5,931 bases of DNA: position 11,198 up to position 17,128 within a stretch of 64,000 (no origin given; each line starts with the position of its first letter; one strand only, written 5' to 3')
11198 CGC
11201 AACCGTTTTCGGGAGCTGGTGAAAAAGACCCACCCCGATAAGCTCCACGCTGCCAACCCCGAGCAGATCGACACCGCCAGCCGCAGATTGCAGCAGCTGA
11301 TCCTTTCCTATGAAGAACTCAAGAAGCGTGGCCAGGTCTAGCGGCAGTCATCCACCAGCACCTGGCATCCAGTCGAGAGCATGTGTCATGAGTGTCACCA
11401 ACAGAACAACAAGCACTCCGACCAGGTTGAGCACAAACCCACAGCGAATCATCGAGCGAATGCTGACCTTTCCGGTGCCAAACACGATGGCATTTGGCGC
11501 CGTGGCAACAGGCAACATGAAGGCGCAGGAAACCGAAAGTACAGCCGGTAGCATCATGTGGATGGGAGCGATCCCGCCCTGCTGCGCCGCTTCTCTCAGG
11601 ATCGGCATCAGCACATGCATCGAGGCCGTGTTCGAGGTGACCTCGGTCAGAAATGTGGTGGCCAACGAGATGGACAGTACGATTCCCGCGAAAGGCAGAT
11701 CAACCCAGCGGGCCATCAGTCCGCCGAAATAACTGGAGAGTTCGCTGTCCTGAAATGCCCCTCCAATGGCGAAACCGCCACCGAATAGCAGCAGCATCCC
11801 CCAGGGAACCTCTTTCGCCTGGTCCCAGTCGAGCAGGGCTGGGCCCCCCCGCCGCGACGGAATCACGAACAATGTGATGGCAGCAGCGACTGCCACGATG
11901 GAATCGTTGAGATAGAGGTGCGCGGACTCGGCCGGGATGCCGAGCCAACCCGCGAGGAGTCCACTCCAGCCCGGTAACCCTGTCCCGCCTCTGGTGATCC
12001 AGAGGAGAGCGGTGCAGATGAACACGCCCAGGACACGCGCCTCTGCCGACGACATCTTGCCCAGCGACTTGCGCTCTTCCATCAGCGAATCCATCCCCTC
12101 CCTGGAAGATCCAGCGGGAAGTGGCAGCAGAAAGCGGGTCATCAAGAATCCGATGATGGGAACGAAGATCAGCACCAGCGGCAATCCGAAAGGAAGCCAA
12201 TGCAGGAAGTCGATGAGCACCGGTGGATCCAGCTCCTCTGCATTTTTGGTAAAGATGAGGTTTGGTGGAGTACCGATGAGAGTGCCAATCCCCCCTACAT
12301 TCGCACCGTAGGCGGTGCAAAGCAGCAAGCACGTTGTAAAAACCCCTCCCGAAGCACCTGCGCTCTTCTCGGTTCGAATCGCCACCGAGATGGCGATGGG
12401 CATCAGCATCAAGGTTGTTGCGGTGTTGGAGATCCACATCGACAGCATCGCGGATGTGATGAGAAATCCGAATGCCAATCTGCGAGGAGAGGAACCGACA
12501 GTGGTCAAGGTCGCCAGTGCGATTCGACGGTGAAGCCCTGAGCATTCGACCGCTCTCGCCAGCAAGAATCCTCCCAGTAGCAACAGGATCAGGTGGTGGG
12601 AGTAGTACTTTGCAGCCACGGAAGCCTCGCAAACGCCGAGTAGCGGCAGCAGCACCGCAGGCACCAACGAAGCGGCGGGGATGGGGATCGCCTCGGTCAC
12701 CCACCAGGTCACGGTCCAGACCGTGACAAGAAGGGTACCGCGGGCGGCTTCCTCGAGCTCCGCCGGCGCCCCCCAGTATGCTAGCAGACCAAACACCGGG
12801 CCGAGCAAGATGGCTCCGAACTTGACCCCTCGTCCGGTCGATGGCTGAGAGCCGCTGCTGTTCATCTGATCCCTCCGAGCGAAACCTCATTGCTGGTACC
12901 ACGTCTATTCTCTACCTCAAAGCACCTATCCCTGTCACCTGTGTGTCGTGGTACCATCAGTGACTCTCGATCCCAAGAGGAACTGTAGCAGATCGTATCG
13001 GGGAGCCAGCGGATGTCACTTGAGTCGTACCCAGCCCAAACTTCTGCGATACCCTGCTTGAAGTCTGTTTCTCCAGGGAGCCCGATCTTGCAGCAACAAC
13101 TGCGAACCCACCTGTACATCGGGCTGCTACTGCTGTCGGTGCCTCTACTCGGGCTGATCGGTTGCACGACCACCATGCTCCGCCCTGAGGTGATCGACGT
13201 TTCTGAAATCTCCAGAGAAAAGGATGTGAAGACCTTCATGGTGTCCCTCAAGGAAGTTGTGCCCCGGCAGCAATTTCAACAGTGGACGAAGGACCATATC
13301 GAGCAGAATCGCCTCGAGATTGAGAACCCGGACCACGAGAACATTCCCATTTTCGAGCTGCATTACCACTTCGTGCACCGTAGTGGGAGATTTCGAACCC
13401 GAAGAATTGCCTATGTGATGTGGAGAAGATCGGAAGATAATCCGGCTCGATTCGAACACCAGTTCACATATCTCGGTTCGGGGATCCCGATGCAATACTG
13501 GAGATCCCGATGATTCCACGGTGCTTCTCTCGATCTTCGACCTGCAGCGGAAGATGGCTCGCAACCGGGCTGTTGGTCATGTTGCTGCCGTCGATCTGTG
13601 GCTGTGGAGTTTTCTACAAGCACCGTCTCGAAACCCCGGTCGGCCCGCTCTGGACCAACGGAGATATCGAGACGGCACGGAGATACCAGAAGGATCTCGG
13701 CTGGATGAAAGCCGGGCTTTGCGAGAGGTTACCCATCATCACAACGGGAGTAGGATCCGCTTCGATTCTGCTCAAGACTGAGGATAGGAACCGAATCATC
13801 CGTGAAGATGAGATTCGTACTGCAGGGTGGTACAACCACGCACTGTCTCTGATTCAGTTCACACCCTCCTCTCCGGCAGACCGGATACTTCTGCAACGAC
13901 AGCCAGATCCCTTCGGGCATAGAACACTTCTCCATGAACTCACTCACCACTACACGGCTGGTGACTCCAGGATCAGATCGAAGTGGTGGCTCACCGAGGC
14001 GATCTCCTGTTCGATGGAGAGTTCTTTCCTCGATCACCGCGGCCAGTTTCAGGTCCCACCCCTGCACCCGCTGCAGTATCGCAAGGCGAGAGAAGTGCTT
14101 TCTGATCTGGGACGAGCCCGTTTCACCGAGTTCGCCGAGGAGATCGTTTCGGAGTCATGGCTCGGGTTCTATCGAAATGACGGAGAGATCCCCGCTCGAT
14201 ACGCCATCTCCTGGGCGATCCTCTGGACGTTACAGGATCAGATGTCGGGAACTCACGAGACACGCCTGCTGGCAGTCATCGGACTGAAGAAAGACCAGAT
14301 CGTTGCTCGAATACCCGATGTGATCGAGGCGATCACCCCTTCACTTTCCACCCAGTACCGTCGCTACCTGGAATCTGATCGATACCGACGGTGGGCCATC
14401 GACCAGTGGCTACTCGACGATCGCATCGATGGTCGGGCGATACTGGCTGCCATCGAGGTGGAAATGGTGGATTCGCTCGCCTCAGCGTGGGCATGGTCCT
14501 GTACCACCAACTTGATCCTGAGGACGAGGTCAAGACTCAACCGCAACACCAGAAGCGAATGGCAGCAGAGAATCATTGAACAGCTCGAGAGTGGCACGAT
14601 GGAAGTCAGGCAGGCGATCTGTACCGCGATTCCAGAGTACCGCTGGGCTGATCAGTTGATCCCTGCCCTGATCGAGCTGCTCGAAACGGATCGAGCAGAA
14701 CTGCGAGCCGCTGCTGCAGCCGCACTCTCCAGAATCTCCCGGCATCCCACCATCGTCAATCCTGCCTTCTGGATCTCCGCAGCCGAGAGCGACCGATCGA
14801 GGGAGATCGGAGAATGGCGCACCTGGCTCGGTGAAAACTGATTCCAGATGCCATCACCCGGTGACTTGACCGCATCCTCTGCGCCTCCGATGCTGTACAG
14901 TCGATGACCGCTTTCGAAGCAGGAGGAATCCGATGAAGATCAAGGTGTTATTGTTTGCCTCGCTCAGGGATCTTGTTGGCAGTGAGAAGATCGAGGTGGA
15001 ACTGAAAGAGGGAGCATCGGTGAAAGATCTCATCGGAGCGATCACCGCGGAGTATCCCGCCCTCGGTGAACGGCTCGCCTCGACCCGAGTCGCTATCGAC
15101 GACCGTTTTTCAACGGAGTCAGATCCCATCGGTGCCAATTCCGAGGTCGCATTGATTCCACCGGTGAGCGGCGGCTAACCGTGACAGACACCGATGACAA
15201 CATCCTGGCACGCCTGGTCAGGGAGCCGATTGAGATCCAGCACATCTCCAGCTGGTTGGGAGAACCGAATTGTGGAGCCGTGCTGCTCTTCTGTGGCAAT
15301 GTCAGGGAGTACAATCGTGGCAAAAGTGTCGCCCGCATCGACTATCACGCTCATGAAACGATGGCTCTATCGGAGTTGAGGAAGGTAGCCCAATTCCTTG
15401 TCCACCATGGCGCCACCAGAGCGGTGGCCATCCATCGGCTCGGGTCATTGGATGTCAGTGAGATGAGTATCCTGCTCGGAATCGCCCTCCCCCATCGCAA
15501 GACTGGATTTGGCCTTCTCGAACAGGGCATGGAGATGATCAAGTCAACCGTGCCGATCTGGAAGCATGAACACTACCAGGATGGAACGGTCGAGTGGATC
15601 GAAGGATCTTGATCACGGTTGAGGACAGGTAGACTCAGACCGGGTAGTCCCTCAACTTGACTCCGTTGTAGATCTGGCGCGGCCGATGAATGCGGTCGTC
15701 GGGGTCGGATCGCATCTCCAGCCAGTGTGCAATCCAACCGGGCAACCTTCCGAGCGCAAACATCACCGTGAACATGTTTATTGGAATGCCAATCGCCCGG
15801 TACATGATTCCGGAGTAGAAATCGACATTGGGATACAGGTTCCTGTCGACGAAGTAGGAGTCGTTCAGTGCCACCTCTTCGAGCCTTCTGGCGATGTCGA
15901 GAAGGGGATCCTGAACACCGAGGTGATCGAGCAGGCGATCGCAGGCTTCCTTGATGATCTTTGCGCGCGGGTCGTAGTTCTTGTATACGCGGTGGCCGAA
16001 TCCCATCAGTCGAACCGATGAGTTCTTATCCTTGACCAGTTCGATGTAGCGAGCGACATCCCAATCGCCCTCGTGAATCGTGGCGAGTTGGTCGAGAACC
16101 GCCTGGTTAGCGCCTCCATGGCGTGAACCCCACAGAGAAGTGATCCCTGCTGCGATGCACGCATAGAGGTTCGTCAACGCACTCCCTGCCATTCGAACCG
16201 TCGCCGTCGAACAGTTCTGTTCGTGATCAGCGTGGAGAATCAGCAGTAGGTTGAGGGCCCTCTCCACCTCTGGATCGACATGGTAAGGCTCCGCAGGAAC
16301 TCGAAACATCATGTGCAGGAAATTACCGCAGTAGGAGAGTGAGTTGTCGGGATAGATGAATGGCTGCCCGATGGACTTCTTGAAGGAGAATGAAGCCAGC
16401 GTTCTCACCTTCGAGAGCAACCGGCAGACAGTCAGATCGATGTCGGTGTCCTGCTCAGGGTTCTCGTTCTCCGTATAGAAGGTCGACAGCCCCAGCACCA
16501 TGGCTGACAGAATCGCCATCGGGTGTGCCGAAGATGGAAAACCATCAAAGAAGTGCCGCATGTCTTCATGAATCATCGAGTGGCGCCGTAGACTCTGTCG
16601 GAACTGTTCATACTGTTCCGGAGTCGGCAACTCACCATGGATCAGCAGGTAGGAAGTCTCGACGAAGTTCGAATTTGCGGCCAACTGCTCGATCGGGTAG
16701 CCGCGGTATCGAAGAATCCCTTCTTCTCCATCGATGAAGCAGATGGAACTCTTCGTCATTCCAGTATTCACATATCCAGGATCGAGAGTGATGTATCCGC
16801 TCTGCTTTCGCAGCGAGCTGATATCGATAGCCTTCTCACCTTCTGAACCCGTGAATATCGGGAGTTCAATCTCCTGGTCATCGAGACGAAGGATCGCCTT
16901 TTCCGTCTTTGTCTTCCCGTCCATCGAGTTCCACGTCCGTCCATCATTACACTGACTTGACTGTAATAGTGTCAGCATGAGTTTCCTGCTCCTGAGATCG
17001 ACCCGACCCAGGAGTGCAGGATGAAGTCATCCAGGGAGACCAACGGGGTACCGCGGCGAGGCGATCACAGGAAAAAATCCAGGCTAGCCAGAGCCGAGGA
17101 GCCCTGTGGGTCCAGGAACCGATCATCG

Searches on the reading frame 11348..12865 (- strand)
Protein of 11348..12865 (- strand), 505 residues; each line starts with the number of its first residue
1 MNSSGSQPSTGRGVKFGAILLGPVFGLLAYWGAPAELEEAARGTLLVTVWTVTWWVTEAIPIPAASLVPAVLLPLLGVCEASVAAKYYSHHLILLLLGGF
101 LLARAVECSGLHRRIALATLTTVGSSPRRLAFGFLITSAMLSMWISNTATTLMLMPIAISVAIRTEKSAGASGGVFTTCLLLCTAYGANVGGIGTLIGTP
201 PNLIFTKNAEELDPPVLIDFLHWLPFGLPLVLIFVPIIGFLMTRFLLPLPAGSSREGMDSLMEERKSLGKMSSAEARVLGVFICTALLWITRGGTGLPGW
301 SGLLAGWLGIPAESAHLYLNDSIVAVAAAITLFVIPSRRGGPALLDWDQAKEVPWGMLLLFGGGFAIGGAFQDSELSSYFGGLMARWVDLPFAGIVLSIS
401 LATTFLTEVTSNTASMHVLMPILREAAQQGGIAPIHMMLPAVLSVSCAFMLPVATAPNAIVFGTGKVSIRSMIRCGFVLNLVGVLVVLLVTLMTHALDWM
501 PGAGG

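Call 82: search_protein_families(library=pfam, proteins=[window:11348-12865:-], max_evalue=0.00001)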
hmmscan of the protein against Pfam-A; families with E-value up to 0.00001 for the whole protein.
window:11348-12865:- (505 aa): 2 families
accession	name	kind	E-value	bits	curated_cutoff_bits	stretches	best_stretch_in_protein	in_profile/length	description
PF00939.25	Na_sulph_symp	-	9e-63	213.3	27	1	29-492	18-463/472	Sodium:sulfate symporter transmembrane region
PF03600.22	CitMHS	-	5.1e-55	187.3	31.9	1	53-433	2-327/336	Citrate transporter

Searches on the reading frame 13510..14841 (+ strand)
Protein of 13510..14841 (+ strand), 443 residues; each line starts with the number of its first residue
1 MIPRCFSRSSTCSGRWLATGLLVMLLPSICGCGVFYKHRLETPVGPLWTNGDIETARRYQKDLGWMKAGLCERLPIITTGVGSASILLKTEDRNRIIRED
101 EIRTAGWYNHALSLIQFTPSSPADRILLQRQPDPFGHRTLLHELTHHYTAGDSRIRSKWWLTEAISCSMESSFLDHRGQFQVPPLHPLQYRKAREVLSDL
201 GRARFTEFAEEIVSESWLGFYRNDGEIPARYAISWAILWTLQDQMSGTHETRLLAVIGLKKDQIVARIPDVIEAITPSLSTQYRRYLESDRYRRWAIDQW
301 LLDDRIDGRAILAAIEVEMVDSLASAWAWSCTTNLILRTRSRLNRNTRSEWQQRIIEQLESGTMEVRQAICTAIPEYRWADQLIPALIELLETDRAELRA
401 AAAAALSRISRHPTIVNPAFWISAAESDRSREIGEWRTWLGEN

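Call 82: search_protein_families(library=pfam, proteins=[window:13510-14841:+], max_evalue=0.00001)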
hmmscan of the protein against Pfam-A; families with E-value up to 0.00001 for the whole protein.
window:13510-14841:+ (443 aa): 2 families
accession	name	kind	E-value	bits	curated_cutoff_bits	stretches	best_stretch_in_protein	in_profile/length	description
PF13646.12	HEAT_2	-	1.1e-06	29.2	27.7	1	355-410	4-59/88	HEAT repeats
PF13513.12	HEAT_EZ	-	9e-06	26.5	27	0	381-409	27-55/55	HEAT-like repeat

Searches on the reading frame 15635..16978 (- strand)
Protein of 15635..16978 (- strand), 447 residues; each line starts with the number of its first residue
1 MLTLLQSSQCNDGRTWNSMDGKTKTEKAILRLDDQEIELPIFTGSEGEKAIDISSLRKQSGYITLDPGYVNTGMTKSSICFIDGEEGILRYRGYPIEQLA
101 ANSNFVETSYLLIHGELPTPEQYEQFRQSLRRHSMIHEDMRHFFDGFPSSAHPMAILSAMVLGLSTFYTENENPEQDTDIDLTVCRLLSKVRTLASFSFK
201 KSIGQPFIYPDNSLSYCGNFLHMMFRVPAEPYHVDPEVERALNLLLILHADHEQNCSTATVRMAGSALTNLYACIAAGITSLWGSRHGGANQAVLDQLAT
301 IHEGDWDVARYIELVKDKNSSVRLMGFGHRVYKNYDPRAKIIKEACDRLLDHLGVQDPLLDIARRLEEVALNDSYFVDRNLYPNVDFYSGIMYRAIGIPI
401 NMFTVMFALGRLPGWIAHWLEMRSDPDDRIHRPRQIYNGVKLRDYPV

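Call 82: search_protein_families(library=pfam, proteins=[window:15635-16978:-], max_evalue=0.00001)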
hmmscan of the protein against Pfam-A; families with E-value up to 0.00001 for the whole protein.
window:15635-16978:- (447 aa): 1 family
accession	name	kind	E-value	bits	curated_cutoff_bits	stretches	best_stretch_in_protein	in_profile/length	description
PF00285.26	Citrate_synt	-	2.1e-136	455.1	27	1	68-434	1-357/357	Citrate synthase, C-terminal domain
